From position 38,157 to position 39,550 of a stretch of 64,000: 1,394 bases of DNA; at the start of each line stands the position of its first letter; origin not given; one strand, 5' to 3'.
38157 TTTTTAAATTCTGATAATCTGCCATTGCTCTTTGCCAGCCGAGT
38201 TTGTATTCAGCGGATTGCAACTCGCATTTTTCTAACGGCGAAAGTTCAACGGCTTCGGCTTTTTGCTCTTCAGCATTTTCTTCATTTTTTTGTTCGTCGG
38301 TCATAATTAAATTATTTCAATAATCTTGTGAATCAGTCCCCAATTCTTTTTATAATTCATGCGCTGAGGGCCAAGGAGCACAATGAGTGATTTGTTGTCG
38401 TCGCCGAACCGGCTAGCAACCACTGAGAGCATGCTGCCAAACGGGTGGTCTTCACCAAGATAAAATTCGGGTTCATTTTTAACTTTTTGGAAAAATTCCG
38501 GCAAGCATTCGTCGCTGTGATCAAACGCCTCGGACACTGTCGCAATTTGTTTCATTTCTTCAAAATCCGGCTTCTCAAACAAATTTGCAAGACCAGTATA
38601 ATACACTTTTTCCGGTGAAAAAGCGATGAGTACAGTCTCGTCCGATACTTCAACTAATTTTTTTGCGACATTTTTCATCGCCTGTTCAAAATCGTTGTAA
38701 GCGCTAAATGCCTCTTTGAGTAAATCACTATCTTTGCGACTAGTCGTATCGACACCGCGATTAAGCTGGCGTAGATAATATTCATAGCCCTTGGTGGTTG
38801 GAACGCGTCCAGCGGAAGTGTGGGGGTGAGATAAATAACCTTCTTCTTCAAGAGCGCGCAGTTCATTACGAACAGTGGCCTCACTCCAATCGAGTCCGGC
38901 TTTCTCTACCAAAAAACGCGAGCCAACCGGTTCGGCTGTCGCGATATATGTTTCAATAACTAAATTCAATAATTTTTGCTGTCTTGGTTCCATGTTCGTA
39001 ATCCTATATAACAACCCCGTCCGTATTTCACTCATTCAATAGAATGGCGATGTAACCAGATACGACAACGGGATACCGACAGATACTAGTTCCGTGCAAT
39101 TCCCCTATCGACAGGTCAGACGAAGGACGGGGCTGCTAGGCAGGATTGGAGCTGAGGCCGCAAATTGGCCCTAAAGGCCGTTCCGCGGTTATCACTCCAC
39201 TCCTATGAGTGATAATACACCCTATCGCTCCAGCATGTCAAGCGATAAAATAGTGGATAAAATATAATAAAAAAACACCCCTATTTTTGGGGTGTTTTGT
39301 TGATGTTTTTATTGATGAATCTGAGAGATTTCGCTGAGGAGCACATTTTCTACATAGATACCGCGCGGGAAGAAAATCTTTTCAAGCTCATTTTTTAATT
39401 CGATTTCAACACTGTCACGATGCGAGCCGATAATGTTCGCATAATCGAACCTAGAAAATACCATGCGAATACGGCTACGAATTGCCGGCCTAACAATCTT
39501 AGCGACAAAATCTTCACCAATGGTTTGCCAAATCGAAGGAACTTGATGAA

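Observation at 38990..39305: CIRCE-controlled heat-shock promoter whose ~170-nt GC-rich structured leader carries an SRP-RNA helix-8-like motif on the opposite strand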

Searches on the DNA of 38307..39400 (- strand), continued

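Call 52: search_rna_families(sources=[L095, L096, L098, L099], threshold=evalue, max_evalue=10)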
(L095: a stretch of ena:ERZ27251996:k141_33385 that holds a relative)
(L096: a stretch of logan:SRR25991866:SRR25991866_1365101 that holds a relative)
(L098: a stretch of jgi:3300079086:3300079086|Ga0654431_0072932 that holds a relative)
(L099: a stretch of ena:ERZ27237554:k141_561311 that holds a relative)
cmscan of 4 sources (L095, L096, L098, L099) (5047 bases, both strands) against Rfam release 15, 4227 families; matches with E-value up to 10: 12.
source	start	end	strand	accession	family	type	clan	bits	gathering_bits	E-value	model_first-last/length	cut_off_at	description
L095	1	71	+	RF02452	ncr1575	Gene; sRNA;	-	31.4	60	0.088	142-212/212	5'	Bacillus sRNA ncr1575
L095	34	93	-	RF02450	ncr1175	Gene; sRNA;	-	22.3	60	1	1-110/110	no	Bacillus sRNA ncr1175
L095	1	70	+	RF02450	ncr1175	Gene; sRNA;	-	20.5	60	2.7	41-110/110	5'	Bacillus sRNA ncr1175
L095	19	73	+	RF02837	anti-hemB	Gene; sRNA;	-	20.2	49.5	0.23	1-81/81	no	Burkholderia RNA 7 (anti-hemB)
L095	1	79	+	RF00557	L10_leader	Cis-reg; leader;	-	20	44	5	67-138/138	5'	Ribosomal protein L10 leader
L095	1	72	+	RF00514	His_leader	Cis-reg; leader;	-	19.7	49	7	53-126/126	5'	Histidine operon leader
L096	85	148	-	RF04282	mir-507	Gene; miRNA;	CL00136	19.4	79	2.2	1-82/82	no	mir-507 microRNA precursor family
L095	1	69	+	RF04315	manA-II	Cis-reg;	-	19.2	100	7.4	48-147/147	5'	manA_II ncRNA motif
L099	352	420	-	RF01735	epsC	Cis-reg;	-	19.1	42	6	1-117/117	no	epsC RNA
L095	1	73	+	RF00378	Qrr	Gene; sRNA;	-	18.1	50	9.3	27-108/108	5'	Qrr RNA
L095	1189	1240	-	RF00287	SNORD44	Gene; snRNA; snoRNA; CD-box;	CL00060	16.7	40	8.8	1-61/61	no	Small nucleolar RNA SNORD44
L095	35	124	-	RF04178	BTnc005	Gene; sRNA;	-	14.8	174.8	6.1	1-205/205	no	Bacteroides sRNA BTnc005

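Call 59: search_with_rna_model(model_id=R1, sources=[window, L092, L095, L096, L097, L098, L099], max_evalue=1e-10, make_alignment=true)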
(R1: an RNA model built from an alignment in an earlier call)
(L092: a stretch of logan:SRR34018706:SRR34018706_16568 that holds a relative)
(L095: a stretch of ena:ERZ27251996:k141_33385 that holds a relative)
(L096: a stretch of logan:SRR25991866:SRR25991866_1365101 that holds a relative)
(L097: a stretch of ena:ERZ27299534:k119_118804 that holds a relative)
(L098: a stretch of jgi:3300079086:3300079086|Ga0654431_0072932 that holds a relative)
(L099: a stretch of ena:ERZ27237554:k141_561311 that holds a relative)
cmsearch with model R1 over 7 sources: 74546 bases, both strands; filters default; matches with E-value up to 1e-10: 7.
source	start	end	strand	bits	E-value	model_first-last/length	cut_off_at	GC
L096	148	301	+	178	6.4e-47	1-154/154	no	0.52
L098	81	234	+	175.6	3e-46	1-154/154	no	0.51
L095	141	294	+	164.6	3.2e-43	1-154/154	no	0.53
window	38999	39151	-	163.6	5.8e-43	1-154/154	no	0.48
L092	207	362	+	156.7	4.7e-41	1-154/154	no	0.49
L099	43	194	+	154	2.6e-40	1-154/154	no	0.53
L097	927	1079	+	149.5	4.3e-39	1-154/154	no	0.5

Alignment A4: 7 matches aligned to the model, 158 columns, each read 5' to 3' on its own strand. Consensus structure (alignment columns), stored with it:
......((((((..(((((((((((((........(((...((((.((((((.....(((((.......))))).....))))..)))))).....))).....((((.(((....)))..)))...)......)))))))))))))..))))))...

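Call 62: search_with_rna_model(model_id=R1, source=L100, max_evalue=10, filters=off, show_alignments=2)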
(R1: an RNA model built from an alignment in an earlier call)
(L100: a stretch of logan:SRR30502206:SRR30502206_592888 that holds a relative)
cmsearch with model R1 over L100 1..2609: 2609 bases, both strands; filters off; matches with E-value up to 10: 26.
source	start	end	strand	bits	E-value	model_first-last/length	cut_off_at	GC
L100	289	420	+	28.8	2.3e-07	1-154/154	no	0.51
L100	292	423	-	10.9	0.019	1-154/154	no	0.5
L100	178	230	-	8.5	0.085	1-154/154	no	0.28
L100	186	214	+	6.7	0.27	1-154/154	no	0.31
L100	258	287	-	5.4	0.63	1-154/154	no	0.4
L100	493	527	-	4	1.5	1-154/154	no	0.46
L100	986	1014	-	3.7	1.8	1-154/154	no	0.48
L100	2029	2052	+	3.2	2.5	1-154/154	no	0.54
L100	691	731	-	3.2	2.5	1-154/154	no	0.39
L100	1513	1536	+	3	2.8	1-154/154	no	0.12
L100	1016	1088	-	2.5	3.8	1-154/154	no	0.34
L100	1331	1374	-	2.5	4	1-154/154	no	0.3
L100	2253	2277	-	2.5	4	1-154/154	no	0.44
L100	2383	2435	-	2.3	4.3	1-154/154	no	0.49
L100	610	635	-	2.1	4.9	1-154/154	no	0.5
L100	1193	1248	-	2.1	5.1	1-154/154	no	0.52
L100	2392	2430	+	1.9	5.5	1-154/154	no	0.49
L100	1511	1545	-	1.9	5.7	1-154/154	no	0.14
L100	255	284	+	1.8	5.9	1-154/154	no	0.4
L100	2111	2137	+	1.8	6.1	1-154/154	no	0.44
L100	689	727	+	1.7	6.5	1-154/154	no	0.41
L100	1328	1371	+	1.7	6.5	1-154/154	no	0.27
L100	2115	2139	-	1.6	6.7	1-154/154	no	0.48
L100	1967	2019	-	1.5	7.2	1-154/154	no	0.38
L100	2032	2055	-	1.1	9.4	1-154/154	no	0.54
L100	442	458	-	1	10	1-154/154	no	0.18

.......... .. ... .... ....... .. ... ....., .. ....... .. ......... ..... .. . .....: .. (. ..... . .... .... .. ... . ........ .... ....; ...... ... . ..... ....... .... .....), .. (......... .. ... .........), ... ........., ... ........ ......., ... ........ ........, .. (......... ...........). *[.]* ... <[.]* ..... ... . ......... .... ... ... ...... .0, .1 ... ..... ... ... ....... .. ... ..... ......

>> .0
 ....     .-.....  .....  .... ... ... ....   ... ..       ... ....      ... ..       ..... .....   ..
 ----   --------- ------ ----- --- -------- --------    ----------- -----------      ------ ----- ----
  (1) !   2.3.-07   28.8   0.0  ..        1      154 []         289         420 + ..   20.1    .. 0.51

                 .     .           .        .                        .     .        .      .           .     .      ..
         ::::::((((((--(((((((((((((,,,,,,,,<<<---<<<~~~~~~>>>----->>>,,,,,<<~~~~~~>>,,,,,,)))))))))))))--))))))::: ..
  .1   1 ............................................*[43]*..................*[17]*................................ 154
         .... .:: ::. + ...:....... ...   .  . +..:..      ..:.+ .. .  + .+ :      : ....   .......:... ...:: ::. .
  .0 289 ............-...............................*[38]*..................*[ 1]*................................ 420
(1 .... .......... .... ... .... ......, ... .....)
